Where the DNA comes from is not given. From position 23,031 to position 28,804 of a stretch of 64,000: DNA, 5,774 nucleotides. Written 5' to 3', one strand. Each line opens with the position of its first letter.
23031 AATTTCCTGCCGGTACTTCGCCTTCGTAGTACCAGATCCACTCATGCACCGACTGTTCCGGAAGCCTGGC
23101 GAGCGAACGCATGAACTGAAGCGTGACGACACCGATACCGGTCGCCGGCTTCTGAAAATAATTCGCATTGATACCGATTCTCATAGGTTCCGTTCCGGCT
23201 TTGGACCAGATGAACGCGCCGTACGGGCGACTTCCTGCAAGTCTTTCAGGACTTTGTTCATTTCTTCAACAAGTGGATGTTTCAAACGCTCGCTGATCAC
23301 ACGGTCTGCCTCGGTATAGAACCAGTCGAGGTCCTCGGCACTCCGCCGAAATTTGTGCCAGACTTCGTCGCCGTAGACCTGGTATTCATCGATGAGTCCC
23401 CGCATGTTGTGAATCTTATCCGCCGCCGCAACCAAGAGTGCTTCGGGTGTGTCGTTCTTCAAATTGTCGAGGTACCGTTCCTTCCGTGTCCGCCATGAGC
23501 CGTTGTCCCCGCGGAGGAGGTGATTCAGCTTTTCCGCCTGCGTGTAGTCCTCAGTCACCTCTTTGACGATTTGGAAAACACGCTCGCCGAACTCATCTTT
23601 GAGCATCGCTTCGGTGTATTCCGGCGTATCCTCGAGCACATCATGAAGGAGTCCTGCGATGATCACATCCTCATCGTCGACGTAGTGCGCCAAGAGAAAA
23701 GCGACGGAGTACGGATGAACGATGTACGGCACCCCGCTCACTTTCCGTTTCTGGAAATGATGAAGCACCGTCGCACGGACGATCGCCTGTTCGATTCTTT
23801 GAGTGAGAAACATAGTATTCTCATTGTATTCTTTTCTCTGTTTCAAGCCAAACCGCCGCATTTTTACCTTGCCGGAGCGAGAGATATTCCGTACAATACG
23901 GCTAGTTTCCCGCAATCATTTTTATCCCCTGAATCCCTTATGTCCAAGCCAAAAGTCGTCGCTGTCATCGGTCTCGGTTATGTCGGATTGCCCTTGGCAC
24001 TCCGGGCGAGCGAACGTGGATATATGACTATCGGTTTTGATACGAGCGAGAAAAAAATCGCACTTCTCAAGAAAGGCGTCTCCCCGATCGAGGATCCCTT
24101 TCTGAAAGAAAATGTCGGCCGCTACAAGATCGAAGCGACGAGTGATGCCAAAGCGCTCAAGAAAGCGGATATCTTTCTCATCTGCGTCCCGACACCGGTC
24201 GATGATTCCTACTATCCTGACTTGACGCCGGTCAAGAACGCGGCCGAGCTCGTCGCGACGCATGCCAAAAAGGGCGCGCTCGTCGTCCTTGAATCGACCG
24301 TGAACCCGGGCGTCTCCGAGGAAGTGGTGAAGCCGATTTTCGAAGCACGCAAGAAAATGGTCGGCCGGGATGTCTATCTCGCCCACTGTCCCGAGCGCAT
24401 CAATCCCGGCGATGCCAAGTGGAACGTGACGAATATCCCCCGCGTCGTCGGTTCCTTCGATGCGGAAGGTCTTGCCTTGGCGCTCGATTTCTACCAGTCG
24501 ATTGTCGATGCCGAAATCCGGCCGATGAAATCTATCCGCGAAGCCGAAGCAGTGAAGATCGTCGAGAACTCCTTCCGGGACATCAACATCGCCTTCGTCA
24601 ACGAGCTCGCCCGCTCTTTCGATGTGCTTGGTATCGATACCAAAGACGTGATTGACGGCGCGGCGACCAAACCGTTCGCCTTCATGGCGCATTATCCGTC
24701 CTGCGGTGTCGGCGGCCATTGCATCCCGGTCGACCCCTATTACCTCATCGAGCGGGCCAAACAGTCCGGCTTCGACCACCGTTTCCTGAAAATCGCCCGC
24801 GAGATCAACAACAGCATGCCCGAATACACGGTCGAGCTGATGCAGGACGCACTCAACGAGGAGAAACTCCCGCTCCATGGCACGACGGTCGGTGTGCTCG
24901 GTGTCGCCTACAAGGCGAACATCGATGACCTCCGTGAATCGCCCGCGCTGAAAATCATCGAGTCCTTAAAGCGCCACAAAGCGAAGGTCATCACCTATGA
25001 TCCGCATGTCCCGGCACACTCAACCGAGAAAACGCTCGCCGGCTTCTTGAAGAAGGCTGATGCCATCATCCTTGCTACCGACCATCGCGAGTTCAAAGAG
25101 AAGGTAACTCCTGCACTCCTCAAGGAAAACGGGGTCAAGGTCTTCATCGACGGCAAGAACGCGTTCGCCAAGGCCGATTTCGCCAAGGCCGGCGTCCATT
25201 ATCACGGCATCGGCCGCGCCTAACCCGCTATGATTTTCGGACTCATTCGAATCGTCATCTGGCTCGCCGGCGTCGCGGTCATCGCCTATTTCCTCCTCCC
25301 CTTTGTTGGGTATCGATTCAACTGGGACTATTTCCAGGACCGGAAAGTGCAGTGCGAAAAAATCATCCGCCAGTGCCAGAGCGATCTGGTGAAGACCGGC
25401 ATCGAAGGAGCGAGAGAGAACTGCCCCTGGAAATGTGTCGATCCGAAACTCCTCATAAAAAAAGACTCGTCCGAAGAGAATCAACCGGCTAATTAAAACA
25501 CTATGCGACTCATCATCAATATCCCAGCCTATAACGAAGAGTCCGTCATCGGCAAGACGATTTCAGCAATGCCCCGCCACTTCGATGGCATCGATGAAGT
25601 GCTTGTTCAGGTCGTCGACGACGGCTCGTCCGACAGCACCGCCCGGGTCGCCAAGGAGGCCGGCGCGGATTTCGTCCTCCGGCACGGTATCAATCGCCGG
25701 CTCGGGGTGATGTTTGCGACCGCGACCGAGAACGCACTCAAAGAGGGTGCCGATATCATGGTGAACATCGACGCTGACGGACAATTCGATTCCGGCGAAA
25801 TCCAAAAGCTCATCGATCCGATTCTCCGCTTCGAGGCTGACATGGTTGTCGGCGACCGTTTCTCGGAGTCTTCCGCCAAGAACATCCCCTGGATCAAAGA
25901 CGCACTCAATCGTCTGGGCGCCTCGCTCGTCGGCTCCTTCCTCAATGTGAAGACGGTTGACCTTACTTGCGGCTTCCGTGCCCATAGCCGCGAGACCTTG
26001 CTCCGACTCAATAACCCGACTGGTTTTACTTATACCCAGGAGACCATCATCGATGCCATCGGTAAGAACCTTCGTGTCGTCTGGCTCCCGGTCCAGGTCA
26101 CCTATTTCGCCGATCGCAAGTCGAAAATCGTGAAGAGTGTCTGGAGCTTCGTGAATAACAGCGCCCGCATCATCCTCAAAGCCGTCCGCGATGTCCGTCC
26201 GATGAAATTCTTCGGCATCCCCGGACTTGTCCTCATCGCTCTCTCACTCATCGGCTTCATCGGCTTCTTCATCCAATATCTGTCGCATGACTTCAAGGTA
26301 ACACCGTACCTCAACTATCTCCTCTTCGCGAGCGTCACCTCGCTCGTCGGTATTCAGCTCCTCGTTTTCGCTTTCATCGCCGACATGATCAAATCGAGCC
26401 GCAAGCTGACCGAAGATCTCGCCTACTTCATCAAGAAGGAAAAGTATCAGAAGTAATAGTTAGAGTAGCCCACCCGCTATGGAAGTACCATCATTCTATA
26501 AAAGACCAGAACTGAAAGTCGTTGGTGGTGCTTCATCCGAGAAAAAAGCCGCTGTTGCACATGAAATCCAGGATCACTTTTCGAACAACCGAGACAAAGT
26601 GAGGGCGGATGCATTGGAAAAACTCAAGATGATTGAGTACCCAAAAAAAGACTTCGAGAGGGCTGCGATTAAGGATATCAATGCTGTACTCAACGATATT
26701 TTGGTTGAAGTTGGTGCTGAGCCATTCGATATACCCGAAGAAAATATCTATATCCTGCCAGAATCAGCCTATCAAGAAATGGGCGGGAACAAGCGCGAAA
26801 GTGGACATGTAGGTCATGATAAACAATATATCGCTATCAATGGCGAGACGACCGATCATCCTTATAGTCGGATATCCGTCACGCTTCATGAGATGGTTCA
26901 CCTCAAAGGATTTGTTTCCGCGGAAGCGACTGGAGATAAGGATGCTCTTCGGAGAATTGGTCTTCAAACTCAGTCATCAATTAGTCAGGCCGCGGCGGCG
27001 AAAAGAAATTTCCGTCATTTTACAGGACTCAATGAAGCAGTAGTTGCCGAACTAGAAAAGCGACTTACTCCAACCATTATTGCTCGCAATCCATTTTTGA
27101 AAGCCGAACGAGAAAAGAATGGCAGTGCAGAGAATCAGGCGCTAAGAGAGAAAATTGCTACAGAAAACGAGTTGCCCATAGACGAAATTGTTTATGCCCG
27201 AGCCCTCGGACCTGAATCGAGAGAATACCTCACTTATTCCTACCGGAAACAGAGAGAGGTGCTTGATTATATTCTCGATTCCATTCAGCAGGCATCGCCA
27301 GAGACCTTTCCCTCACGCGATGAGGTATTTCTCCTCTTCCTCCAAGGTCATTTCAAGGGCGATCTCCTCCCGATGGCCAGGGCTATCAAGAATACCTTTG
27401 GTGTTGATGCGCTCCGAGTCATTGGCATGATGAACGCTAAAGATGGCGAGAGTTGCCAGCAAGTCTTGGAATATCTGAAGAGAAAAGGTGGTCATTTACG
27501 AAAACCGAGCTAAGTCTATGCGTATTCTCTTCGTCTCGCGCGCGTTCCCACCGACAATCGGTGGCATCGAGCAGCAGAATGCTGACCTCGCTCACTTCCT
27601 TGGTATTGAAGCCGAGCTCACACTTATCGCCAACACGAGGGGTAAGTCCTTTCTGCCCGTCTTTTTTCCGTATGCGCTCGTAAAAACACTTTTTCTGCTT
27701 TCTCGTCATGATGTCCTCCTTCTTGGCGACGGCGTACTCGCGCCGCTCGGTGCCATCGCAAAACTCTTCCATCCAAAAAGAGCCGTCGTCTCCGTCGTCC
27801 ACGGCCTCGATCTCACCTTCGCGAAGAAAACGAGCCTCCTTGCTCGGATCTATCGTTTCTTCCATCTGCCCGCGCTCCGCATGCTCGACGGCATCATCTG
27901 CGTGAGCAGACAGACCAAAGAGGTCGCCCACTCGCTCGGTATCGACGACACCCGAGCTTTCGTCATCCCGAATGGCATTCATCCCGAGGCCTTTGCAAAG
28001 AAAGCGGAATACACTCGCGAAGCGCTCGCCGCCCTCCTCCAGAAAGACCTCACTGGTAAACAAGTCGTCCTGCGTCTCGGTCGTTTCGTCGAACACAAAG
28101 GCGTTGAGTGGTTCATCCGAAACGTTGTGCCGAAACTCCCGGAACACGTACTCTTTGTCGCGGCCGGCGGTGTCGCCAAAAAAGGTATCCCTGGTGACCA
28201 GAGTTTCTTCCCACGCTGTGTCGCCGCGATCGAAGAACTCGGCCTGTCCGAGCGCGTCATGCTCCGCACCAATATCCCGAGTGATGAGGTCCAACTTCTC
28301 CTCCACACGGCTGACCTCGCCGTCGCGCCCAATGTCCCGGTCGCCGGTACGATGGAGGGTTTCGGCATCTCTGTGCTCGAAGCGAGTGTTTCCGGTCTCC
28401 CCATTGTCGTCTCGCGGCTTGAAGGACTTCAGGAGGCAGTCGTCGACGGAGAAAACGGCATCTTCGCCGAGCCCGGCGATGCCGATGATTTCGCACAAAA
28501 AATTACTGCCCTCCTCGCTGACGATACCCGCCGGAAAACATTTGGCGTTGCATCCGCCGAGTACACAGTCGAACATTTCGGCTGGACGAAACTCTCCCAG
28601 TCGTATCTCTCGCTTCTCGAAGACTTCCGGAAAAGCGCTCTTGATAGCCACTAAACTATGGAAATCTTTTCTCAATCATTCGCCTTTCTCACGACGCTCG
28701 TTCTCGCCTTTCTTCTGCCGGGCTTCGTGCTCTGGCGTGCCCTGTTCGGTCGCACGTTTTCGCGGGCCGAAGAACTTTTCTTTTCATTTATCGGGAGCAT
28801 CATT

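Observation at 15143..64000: A ~47-kb envelope glycopolymer supercluster: three polyprenyl-P-sugar synthases feeding seven GT-C-fold membrane enzymes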

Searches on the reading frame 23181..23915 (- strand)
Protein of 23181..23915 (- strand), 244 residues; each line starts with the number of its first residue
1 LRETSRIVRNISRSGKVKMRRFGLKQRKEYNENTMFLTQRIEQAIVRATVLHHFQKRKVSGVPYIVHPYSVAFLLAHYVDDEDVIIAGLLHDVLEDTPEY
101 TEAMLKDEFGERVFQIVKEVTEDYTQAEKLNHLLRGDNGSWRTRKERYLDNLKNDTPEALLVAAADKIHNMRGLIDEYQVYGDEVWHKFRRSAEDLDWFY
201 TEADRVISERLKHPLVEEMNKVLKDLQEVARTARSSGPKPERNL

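Call 4: search_protein_families(library=pfam, proteins=[window:23181-23915:-], max_evalue=0.01)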
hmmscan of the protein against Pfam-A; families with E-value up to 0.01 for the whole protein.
window:23181-23915:- (244 aa): 2 families
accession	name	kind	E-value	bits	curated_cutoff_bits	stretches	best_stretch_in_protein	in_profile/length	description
PF13328.12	HD_4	-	2.9e-18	66.5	27.2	1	44-174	1-127/156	HD domain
PF01966.28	HD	-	5.1e-11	43.3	22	1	65-171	2-116/116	HD domain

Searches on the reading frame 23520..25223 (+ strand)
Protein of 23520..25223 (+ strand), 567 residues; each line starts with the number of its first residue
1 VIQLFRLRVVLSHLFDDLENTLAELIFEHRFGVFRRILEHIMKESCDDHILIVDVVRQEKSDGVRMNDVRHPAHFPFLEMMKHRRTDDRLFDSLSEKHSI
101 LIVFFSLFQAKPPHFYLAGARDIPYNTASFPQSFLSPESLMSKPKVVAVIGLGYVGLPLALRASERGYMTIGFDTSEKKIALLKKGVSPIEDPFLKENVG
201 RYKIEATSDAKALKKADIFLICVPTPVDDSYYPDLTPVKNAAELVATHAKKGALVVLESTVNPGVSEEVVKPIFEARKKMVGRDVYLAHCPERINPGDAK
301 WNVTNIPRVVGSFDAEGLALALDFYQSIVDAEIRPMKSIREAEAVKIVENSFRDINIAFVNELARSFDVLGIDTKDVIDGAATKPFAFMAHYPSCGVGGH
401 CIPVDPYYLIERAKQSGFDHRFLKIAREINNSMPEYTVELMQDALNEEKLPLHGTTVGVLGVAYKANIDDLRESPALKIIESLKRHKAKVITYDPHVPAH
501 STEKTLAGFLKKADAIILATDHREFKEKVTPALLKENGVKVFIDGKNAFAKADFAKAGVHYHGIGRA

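Call 73: search_protein_families(library=pfam, proteins=[window:23520-25223:+], max_evalue=0.01)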
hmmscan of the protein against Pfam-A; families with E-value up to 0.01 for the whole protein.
window:23520-25223:+ (567 aa): 8 families
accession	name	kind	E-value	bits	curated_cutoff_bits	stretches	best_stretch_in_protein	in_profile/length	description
PF03721.20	UDPG_MGDP_dh_N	-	4.7e-42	144.1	27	1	147-314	3-176/187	UDP-glucose/GDP-mannose dehydrogenase family, NAD binding domain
PF00984.24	UDPG_MGDP_dh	-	1.8e-29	102.1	25.4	1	340-431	1-93/94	UDP-glucose/GDP-mannose dehydrogenase family, central domain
PF03720.21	UDPG_MGDP_dh_C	-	1.4e-25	90.1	30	1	458-549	1-101/103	UDP-glucose/GDP-mannose dehydrogenase family, UDP binding domain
PF03446.21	NAD_binding_2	-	3.4e-08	34.1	21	1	147-281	2-115/161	NAD binding domain of 6-phosphogluconate dehydrogenase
PF03807.23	F420_oxidored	-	3.8e-06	27.9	21.6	1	147-228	2-72/94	NADP oxidoreductase coenzyme F420-dependent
PF02826.25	2-Hacid_dh_C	-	0.00012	22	25.1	0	143-181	35-73/178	D-isomer specific 2-hydroxyacid dehydrogenase, NAD binding domain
PF01210.29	NAD_Gly3P_dh_N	-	0.0042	17.5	23.1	0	147-253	2-106/158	NAD-dependent glycerol-3-phosphate dehydrogenase N-terminus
PF01118.30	Semialdhyde_dh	-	0.0076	17.1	26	0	147-235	2-86/121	Semialdehyde dehydrogenase, NAD binding domain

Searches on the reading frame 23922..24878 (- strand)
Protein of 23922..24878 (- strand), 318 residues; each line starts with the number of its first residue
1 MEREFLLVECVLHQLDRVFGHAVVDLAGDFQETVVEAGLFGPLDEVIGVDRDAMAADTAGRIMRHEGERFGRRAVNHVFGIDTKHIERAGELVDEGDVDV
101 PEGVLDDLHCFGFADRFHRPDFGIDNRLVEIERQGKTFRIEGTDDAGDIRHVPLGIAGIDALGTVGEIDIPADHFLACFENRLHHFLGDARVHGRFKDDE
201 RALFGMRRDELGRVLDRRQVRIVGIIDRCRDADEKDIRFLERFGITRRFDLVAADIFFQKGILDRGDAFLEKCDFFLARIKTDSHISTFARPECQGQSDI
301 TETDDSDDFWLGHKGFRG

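Call 4: search_protein_families(library=pfam, proteins=[window:23922-24878:-], max_evalue=0.01)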
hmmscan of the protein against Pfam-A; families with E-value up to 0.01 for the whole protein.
window:23922-24878:- (318 aa): 0 families

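Call 51: search_protein_families(library=pfam, proteins=[window:23922-24878:-], max_evalue=5)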
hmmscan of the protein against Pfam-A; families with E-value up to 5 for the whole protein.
window:23922-24878:- (318 aa): 1 family
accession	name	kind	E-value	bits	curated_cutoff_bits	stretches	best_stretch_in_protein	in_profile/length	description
PF23366.1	Beta-prop_HVO_0234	-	0.069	13.1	27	1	31-86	74-130/274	HVO_0234-like, beta propeller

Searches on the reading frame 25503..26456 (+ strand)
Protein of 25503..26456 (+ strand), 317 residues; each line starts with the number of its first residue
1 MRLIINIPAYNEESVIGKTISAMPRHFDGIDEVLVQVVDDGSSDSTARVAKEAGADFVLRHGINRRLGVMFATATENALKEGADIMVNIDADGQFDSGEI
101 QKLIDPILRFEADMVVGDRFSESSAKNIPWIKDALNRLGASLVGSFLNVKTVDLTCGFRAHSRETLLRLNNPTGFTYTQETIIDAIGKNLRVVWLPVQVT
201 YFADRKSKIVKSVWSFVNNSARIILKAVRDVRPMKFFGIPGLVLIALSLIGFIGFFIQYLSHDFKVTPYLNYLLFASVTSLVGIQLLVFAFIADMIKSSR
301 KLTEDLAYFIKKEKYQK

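Call 5: search_protein_families(library=pfam, proteins=[window:25503-26456:+], max_evalue=0.01)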
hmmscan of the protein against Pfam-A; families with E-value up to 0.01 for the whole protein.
window:25503-26456:+ (317 aa): 2 families
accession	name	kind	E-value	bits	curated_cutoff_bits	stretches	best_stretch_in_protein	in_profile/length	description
PF00535.33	Glycos_transf_2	-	1.5e-17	64.5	23.3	1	7-164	4-162/168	Glycosyl transferase family 2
PF13641.12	Glyco_tranf_2_3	-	0.00018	22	27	1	5-122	5-126/230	Glycosyltransferase like family 2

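Call 12: search_protein_families(library=ncbifam, proteins=[window:25503-26456:+], max_evalue=0.01)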
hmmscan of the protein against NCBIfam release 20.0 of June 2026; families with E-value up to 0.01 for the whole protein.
window:25503-26456:+ (317 aa): 13 families
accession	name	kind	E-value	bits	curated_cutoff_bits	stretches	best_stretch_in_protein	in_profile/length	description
TIGR04182.1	glyco_TIGR04182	equivalog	1.1e-32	113.6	325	1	4-300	3-286/293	S-layer glycoprotein N-glycosyltransferase AglJ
NF058614.1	PPMAGASynPpgS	equivalog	4.3e-28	98.3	370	1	5-208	4-205/226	polyprenyl-phospho-N-acetylgalactosaminyl synthase PpgS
NF041391.1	DPhHxTase_Halo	equivalog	4.2e-15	55.3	375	1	9-193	3-177/213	dolichyl-phosphate hexose transferase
NF047588.1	GlcsyltransPgfSStrep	equivalog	7.1e-11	41.9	500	1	1-296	1-287/308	glycosyltransferase PgfS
NF041865.1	EpsU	equivalog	2.4e-10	40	700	1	5-97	43-137/394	exopolysaccharide biosynthesis GT2 family glycosyltransferase EpsU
NF010496.0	PRK13915.1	equivalog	2.7e-10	39.8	262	1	5-109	35-144/307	glucosyl-3-phosphoglycerate synthase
NF041875.1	EPS_EpsD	equivalog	2.7e-06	27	370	1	5-154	3-155/325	exopolysaccharide biosynthesis glycosyltransferase EpsD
TIGR04283.1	glyco_like_mftF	equivalog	5.5e-06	26.1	182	1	5-58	3-54/221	TIGR04283 family arsenosugar biosynthesis glycosyltransferase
NF007986.1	PRK10714.1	equivalog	8.6e-06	25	529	1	4-164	9-167/316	undecaprenyl-phosphate 4-deoxy-4-formamido-L-arabinose transferase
TIGR03469.1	HpnB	hypoth_equivalog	1.4e-05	24.3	379.25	1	5-57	48-99/386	hopene-associated glycosyltransferase HpnB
NF053846.1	glyco_with_XrtP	equivalog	7.9e-05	21.5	520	1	7-66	47-103/440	XrtP-associated glycosyltransferase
TIGR03937.1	PgaC_IcaA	equivalog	0.00017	20.7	422.3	1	5-106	49-149/407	poly-beta-1,6-N-acetyl-D-glucosamine synthase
TIGR04242.1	nodulat_NodC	equivalog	0.0054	15.7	550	0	6-110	53-159/395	chitooligosaccharide synthase NodC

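Call 83: search_solved_structures(query=window:25503-26456:+, max_evalue=0.001)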
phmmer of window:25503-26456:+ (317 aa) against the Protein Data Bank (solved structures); distinct sequences matched with E-value up to 0.001: 1.
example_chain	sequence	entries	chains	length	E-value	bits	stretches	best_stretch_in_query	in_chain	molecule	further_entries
5mlz_A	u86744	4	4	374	3.2e-13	52.9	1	1-258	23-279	Dolichol monophosphate mannose synthase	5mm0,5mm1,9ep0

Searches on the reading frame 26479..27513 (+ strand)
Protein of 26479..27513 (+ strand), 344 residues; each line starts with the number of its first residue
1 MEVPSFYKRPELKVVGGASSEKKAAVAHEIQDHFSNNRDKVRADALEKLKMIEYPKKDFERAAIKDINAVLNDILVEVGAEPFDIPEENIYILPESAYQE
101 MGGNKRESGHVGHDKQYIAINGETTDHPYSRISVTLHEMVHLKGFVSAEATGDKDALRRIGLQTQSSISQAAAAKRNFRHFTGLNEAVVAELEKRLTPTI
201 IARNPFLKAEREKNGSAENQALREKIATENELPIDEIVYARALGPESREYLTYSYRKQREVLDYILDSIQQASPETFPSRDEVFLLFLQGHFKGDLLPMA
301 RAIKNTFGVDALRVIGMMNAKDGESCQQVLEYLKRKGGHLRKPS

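Call 5: search_protein_families(library=pfam, proteins=[window:26479-27513:+], max_evalue=0.01)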
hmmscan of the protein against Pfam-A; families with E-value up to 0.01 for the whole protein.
window:26479-27513:+ (344 aa): 0 families

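Call 51: search_protein_families(library=pfam, proteins=[window:26479-27513:+], max_evalue=5)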
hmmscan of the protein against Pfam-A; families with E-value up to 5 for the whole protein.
window:26479-27513:+ (344 aa): 0 families

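Call 58: search_solved_structures(query=window:26479-27513:+, max_evalue=1)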
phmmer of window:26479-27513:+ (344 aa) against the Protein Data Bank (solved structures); distinct sequences matched with E-value up to 1: 0.

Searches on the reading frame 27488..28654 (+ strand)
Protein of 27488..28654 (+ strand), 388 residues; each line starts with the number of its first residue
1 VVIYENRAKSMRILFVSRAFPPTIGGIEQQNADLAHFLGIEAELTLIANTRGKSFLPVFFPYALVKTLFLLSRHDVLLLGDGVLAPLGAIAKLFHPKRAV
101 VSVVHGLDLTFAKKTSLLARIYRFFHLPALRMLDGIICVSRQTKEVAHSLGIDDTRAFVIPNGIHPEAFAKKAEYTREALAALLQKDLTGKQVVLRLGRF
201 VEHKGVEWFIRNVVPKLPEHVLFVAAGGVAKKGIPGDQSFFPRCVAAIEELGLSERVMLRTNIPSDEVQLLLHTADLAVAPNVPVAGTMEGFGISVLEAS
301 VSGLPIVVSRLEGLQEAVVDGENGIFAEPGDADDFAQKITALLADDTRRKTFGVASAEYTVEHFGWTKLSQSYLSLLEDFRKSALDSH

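Call 5: search_protein_families(library=pfam, proteins=[window:27488-28654:+], max_evalue=0.01)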
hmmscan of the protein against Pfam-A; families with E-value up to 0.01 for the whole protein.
window:27488-28654:+ (388 aa): 6 families
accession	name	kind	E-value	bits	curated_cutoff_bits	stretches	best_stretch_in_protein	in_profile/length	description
PF13692.12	Glyco_trans_1_4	-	1.6e-26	93.7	27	1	192-345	2-142/142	Glycosyl transferases group 1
PF00534.26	Glycos_transf_1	-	1.8e-26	93.1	26.4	1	189-353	13-166/172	Glycosyl transferases group 1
PF13439.12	Glyco_transf_4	-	3.9e-12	46.9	28.5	1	59-167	58-169/170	Glycosyltransferase Family 4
PF13579.12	Glyco_trans_4_4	-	6.1e-08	33.6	29.7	1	65-163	64-158/158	Glycosyl transferase 4-like domain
PF13524.12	Glyco_trans_1_2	-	1.4e-05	25.5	25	1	257-366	29-135/144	Glycosyl transferase-like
PF20706.3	GT4-conflict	-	6.5e-05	22.5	26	1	266-350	273-362/385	Family 4 Glycosyltransferase in conflict systems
